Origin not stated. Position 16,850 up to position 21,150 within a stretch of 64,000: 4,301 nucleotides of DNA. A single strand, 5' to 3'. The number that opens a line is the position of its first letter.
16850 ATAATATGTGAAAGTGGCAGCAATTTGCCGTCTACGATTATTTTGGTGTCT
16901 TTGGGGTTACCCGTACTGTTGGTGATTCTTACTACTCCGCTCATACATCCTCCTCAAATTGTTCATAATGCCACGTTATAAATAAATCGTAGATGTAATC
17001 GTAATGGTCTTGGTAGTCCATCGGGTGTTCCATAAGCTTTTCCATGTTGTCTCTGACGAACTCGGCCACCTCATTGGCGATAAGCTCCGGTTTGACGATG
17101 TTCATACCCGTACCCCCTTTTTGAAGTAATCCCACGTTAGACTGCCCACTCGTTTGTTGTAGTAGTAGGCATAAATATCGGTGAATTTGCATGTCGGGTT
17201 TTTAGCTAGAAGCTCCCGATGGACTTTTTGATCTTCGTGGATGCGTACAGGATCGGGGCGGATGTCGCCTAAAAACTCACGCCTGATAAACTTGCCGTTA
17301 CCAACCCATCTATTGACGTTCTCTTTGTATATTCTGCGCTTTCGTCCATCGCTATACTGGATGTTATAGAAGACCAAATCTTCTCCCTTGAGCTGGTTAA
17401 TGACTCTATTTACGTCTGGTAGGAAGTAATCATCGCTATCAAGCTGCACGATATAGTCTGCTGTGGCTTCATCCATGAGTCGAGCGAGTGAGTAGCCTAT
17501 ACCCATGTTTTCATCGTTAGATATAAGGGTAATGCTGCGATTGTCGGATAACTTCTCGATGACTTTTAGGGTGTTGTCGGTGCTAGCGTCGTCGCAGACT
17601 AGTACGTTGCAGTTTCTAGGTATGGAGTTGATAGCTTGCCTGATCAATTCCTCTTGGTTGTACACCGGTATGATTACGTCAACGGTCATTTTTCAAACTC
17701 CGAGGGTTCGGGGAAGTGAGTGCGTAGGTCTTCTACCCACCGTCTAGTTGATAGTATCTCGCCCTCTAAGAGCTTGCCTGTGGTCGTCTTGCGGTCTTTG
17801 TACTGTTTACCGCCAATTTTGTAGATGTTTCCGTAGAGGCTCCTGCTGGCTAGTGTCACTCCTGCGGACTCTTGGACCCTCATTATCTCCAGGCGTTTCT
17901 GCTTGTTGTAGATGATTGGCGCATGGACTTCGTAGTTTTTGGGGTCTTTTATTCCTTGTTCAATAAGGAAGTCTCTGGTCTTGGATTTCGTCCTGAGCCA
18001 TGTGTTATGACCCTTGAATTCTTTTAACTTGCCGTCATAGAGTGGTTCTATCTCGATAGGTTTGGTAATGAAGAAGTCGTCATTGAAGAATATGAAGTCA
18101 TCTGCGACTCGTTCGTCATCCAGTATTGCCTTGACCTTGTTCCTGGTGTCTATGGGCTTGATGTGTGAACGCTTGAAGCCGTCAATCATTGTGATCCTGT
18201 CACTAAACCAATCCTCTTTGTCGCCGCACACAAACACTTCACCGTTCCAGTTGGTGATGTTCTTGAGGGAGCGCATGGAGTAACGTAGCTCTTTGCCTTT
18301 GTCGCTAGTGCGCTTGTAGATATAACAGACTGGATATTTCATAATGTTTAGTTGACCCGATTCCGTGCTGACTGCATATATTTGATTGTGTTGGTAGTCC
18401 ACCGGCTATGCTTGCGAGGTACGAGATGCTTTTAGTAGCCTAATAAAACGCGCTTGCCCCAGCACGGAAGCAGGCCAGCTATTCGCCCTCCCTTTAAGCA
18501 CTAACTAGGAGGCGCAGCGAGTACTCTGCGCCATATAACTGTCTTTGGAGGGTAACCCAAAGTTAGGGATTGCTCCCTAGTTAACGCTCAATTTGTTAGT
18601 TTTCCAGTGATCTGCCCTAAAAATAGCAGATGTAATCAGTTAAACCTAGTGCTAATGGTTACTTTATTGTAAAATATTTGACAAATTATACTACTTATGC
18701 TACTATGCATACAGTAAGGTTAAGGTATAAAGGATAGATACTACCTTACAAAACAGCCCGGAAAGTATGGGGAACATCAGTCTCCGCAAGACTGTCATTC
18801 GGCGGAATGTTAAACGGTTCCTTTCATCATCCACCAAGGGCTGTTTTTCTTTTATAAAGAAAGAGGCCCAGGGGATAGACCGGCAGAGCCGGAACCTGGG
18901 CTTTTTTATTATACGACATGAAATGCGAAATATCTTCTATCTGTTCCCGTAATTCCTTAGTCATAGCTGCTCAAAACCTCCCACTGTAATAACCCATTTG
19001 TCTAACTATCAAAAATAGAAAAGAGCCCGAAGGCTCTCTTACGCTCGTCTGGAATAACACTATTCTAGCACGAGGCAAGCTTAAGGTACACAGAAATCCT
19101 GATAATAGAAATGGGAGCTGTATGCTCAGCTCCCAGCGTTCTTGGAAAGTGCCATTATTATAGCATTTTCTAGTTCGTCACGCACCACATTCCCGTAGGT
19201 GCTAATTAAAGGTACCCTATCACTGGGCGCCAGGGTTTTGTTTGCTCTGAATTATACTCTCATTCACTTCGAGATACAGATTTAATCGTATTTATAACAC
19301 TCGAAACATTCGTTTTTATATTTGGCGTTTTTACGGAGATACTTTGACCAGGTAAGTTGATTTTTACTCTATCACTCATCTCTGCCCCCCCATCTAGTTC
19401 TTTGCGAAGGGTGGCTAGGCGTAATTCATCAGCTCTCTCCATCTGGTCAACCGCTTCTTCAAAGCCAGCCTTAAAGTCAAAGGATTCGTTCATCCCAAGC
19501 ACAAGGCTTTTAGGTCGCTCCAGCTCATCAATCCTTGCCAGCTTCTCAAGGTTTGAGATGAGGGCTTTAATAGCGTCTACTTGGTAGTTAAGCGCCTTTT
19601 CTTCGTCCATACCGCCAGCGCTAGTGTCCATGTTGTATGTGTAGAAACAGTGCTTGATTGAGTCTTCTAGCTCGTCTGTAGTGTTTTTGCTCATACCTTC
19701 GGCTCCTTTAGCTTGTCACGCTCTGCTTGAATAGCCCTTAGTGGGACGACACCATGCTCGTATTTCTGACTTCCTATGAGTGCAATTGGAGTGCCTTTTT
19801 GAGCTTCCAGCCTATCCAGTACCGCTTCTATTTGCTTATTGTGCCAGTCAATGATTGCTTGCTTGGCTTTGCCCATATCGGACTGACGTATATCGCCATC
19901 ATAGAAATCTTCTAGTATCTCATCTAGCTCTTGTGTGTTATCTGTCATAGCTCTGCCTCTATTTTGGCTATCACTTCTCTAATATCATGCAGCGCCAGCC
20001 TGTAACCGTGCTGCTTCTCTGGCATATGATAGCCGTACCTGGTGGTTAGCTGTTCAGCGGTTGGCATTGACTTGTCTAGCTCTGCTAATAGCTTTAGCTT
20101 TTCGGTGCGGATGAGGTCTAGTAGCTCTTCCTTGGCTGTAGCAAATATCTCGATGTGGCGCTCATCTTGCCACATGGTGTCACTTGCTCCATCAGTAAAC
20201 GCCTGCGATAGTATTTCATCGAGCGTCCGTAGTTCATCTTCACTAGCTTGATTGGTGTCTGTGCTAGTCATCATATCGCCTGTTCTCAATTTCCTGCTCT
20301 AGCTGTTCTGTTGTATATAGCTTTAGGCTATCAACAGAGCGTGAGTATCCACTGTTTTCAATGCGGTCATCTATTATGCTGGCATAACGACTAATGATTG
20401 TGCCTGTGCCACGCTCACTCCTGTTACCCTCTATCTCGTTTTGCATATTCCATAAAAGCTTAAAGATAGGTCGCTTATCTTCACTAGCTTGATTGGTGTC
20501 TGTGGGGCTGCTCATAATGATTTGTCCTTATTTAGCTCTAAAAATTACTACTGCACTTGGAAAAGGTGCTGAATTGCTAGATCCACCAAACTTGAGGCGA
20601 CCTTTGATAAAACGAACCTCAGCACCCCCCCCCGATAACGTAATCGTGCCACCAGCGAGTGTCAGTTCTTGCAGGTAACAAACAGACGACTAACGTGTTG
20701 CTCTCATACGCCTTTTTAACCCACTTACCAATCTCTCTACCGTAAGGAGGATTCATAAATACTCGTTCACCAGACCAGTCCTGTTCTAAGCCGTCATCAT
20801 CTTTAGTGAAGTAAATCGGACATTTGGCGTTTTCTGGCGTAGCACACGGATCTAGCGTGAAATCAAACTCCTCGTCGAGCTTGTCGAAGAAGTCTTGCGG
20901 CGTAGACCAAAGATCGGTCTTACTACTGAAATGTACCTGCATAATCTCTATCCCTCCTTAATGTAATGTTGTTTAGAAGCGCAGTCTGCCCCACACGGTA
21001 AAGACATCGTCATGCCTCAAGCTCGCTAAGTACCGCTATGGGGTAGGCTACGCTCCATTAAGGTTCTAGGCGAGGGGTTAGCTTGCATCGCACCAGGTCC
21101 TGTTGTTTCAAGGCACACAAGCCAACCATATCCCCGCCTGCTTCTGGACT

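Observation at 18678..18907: Plus-strand small RNA gene with a near-consensus promoter in an otherwise all-minus-strand phage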

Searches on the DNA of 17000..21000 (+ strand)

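Call 5: search_dna_similar(query=window:17000-21000:+, collection=phages, mode=distant, max_rows=30)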
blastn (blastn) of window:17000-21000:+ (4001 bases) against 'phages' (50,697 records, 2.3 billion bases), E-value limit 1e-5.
Records with a match: 59; places in all: 59; records where one place covers at least 80% of the query: 0.
Best place of each record, by identity: 80-90% 1; 60-80% 58.
By first word of the organism name: Lactococcus 38; Staphylococcus 15; Geobacillus 3; Bacillus 1; Xanthomonas 1; Phage 1.
By host as written in the record: Lactococcus lactis 24; Lactococcus lactis subsp. lactis bv. diacetylactis 9; - 6; Staphylococcus aureus 5; Geobacillus thermodenitrificans 3; Lactococcus lactis subsp. cremoris 2; Lactococcus lactis subsp. lactis biovar diacetylactis 2; Bacillus subtilis ATCC 15245 1; and 7 more.
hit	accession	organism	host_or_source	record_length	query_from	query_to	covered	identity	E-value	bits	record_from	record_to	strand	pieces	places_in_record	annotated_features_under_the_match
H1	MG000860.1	Bacillus phage BSP9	Bacillus subtilis ATCC 15245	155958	3510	3925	10%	65.8%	2e-17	100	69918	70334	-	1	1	adenine methyltransferase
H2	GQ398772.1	Staphylococcus phage P954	Staphylococcus aureus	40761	3638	3943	8%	65.7%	7e-10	74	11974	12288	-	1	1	DNA methyltransferase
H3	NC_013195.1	Staphylococcus phage P954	Staphylococcus aureus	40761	3638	3943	8%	65.7%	7e-10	74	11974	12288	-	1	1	DNA methyltransferase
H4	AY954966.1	Staphylococcus phage 88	-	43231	3638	3943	8%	65.4%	9e-9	70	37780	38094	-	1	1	ORF034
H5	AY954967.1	Staphylococcus phage 92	-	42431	3638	3943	8%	65.4%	9e-9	70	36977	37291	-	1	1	ORF032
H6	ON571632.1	Staphylococcus phage Sushi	Staphylococcus aureus NY940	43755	3638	3943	8%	65.4%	9e-9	70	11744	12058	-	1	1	DNA modification methyltransferase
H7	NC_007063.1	Staphylococcus phage 88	Staphylococcus aureus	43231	3638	3943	8%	65.4%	9e-9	70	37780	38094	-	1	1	DNA methyltransferase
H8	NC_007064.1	Staphylococcus phage 92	Staphylococcus aureus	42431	3638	3943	8%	65.4%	9e-9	70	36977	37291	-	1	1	DNA methyltransferase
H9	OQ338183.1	Staphylococcus phage HMGUsa1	Staphylococcus aureus SH100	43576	3638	3943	8%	65.1%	4e-7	65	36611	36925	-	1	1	DNA methyltransferase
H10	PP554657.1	Staphylococcus phage mosaic phi11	Staphylococcus aureus USA300-BKV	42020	3638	3943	8%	64.4%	1e-7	67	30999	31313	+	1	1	DNA methyltransferase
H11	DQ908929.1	Staphylococcus phage 80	-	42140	3638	3943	8%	64.4%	9e-9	70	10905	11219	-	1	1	dam: DNA N-6-adenine-methyltransferase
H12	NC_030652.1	Staphylococcus phage 80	-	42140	3638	3943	8%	64.4%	9e-9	70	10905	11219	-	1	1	dam: DNA methyltransferase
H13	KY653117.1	Staphylococcus phage IME1323_01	Staphylococcus caprae IME1323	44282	3641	3910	7%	66.0%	2e-10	75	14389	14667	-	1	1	hypothetical protein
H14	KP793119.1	Lactococcus phage 936 group phage Phi10.5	Lactococcus lactis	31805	3704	3931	6%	70.6%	1e-20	110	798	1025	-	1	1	methylase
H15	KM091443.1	Lactococcus phage phi93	Lactococcus sp. 936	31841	3704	3931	6%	70.2%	1e-19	105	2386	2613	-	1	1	DNA methylase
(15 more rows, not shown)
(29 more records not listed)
